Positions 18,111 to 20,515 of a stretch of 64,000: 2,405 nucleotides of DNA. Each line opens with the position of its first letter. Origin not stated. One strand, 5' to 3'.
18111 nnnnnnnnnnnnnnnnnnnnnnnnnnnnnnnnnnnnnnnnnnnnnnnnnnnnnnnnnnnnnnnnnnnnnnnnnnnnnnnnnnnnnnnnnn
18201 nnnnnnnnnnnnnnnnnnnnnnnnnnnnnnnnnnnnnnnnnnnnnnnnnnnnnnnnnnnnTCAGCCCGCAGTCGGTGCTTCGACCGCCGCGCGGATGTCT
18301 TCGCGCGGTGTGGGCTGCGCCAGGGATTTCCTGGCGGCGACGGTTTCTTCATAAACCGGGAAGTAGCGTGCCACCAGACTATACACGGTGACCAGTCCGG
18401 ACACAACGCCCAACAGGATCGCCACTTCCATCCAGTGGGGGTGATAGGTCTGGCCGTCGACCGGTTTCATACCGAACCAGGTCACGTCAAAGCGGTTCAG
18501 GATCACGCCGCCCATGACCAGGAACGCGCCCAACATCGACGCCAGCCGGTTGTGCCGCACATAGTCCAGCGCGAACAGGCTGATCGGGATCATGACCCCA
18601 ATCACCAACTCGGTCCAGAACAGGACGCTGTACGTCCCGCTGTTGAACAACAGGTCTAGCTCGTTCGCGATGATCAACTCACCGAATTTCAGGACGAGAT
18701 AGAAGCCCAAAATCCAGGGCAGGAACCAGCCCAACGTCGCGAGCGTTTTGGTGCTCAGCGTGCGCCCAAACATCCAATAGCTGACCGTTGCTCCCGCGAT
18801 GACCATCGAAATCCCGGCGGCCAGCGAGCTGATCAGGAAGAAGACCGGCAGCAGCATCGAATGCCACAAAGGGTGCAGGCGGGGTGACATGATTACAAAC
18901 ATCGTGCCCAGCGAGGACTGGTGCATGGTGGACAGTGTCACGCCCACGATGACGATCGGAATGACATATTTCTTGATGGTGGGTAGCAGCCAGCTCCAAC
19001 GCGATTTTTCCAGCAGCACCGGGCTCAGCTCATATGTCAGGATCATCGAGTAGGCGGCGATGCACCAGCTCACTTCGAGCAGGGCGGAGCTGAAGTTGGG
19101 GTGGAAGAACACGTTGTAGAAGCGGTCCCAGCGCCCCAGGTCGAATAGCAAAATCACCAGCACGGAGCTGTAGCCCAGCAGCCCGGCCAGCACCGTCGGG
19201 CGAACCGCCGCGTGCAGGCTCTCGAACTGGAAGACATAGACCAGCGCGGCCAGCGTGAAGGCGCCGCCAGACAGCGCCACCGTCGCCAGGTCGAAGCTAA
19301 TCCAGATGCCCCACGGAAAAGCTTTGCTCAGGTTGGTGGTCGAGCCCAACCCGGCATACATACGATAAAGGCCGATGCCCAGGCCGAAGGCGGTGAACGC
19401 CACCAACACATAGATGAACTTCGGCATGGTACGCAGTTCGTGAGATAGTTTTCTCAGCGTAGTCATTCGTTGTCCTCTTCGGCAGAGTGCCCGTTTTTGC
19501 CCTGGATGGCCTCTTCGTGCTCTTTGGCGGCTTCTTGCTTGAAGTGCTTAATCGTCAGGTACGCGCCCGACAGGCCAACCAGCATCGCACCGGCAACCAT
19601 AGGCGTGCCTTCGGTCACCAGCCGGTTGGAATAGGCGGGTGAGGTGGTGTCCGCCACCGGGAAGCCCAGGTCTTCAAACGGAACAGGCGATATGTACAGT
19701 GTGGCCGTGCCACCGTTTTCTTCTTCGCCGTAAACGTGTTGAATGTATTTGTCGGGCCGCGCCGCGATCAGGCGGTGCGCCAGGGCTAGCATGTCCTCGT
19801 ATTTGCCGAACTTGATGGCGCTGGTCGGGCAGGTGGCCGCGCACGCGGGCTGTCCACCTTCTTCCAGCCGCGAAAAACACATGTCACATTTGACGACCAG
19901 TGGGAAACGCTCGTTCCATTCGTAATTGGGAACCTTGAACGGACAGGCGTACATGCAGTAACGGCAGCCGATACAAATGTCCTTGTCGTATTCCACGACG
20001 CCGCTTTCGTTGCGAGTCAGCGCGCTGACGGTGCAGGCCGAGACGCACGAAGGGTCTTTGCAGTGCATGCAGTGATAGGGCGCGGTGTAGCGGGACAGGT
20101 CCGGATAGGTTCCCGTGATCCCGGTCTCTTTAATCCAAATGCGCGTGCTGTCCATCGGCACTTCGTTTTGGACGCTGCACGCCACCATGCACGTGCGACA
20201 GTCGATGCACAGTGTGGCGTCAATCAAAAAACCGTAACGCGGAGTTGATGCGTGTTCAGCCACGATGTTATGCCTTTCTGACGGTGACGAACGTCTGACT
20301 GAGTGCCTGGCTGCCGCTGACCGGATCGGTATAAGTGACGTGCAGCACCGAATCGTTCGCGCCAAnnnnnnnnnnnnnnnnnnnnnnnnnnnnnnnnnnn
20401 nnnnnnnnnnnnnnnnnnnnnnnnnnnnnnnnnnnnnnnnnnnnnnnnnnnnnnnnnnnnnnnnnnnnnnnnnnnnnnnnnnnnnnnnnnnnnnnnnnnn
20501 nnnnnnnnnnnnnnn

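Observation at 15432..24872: Ten-gene operon combining a sulfur-compound molybdoenzyme module with a Rieske/cyt b/nonaheme cyt c complex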

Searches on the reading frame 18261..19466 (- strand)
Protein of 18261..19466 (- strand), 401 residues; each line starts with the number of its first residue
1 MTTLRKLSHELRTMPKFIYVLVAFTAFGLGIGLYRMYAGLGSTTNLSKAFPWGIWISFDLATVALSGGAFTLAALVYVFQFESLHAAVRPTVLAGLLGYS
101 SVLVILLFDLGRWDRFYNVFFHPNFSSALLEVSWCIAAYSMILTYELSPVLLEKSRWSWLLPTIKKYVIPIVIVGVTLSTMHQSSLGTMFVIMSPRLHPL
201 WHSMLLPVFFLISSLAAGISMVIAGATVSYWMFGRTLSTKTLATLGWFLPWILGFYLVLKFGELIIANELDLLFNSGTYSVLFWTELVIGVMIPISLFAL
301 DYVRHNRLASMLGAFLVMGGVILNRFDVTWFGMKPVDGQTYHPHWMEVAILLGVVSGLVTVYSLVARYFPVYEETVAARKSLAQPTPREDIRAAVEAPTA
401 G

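Call 4: search_protein_families(library=pfam, proteins=[window:18261-19466:-], max_evalue=0.01)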
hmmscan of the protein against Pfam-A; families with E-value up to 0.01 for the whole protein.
window:18261-19466:- (401 aa): 1 family
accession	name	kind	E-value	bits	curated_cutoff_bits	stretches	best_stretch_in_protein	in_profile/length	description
PF03916.19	NrfD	-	4.8e-20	72.8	25.8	1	44-328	3-304/313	Polysulphide reductase, NrfD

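Call 5: search_protein_families(library=ncbifam, proteins=[window:18261-19466:-], max_evalue=0.01)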
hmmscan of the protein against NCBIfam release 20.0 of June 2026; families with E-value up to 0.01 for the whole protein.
window:18261-19466:- (401 aa): 4 families
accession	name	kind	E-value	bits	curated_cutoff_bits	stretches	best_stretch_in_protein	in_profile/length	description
NF008133.1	PRK10881.1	equivalog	3e-79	267.2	450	1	13-372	11-374/377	Ni/Fe-hydrogenase cytochrome b subunit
NF045714.1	sulf_resp_HmcC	equivalog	1e-72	245.5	550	1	21-375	8-371/376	sulfate respiration complex protein HmcC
NF041784.1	mnquin_red_QrcD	equivalog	2.1e-42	145.9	570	1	17-373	21-402/408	menaquinone reductase integral membrane subunit QrcD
NF045798.1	DsrP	equivalog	1.6e-05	24.5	350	1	15-367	13-338/346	sulfate reduction electron transfer complex DsrMKJOP subunit DsrP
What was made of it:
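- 18261..19466 (-): NrfD-family quinone-interacting membrane subunit (9-10 transmembrane helices), HybB/HmcC-like. PF03916; HybB 267 bits, HmcC 245 bits, QrcD 146 bits (calls 4, 5).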

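Call 50: search_solved_structures(query=window:18264-19466:-, max_evalue=0.001)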
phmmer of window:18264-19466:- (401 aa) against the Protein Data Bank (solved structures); distinct sequences matched with E-value up to 0.001: 0.
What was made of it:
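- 18261..19466 (-): No PDB sequence match at E <= 0.001, which includes Thermus PsrC (call 50).
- NrfD has no detectable sequence match to Thermus PsrC (call 50).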

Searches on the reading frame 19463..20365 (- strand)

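Call 4: search_protein_families(library=pfam, proteins=[window:19463-20365:-], max_evalue=0.01)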
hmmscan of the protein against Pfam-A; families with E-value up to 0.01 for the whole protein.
window:19463-20365:- (300 aa): 12 families
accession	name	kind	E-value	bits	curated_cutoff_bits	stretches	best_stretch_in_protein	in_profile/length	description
PF13247.11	Fer4_11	-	4e-23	82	26.2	1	94-188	5-99/100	4Fe-4S dicluster domain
PF12838.12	Fer4_7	-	2e-13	51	27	1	98-145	1-52/52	4Fe-4S dicluster domain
PF13237.11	Fer4_10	-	1.2e-11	44.8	25.5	2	48-111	4-52/53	4Fe-4S dicluster domain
PF13187.11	Fer4_9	-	2.4e-10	40.7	27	2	131-184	2-52/52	4Fe-4S dicluster domain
PF12837.12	Fer4_6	-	1.7e-09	37.6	25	2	123-145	1-23/24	4Fe-4S binding domain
PF12797.12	Fer4_2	-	2e-08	34.1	24.5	2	123-143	2-22/22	4Fe-4S binding domain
PF00037.32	Fer4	-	1.7e-06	28.1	21.1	1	124-144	1-21/24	4Fe-4S binding domain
PF14697.11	Fer4_21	-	5.5e-06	26.9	35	1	98-143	7-53/59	4Fe-4S dicluster domain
PF13484.11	Fer4_16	-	0.0017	19.5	30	0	131-145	2-16/66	4Fe-4S double cluster binding domain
PF13183.11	Fer4_8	-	0.0036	18.2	27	0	51-113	3-66/68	4Fe-4S dicluster domain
PF25160.1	LdpA_Fe-S-bd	-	0.0067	16.6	27.6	0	101-144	4-41/49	LdpA Fe-S cluster-binding domain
PF12800.12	Fer4_4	-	0.0082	16.9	24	0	129-143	2-16/17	4Fe-4S binding domain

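Call 5: search_protein_families(library=ncbifam, proteins=[window:19463-20365:-], max_evalue=0.01)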
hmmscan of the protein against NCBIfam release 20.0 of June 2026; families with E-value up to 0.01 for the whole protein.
window:19463-20365:- (300 aa): 42 families (the best 25 are shown)
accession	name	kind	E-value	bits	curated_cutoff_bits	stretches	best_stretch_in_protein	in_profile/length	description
NF045715.1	sulf_resp_HmcB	equivalog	2.7e-67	227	420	1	42-291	35-301/307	sulfate respiration complex iron-sulfur protein HmcB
NF008134.0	PRK10882.1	equivalog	5.5e-62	209.7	263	2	97-283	111-324/329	hydrogenase 2 operon protein HybA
TIGR02951.1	DMSO_dmsB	equivalog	3.1e-35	121.6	214.1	1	43-192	1-156/161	DMSO/selenate family reductase complex B subunit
TIGR03149.1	cyt_nit_nrfC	equivalog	8.1e-35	120.2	377.6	1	37-204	32-199/225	cytochrome c nitrite reductase Fe-S protein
NF045797.1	DsrO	equivalog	1.6e-34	119.4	200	1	34-209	34-222/235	sulfate reduction electron transfer complex DsrMKJOP subunit DsrO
TIGR01582.1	FDH-beta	equivalog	5.4e-34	117.6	334.7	1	93-225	87-220/283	formate dehydrogenase subunit beta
NF038355.1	FDH3_beta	equivalog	1e-28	100.6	240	1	45-163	4-118/180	formate dehydrogenase FDH3 subunit beta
NF011569.0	PRK14993.1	equivalog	2e-28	99.5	416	1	10-200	20-199/244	tetrathionate reductase subunit TtrB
NF041715.1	arsenate_red_ArrB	equivalog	1.1e-25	90.5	450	2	43-148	2-106/233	arsenate respiratory reductase iron-sulfur subunit ArrB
TIGR03478.1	DMSO_red_II_bet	subfamily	4.1e-22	78.5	480.7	1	77-201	110-232/321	DMSO reductase family type II enzyme, iron-sulfur subunit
NF041782.1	mnquin_red_QrcC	equivalog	5e-21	75.4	400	1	44-152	1-122/239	menaquinone reductase iron-sulfur cluster-binding subunit QrcC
NF042979.1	EthbenzDh_ebdB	equivalog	1.5e-18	66.8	740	1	84-228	138-278/354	ethylbenzene dehydrogenase subunit beta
NF045766.1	PhenlGlyoxDHPadI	equivalog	2.1e-18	66.3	700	1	49-188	10-137/443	NADH-dependent phenylglyoxylate dehydrogenase subunit beta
NF009451.0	PRK12809.1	equivalog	2.7e-18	65.6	1154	1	48-186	7-136/639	formate-dependent uric acid utilization protein YgfT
NF009408.0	PRK12769.1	equivalog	2.9e-17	62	1003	1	48-195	7-153/659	formate-dependent uric acid utilization protein AegA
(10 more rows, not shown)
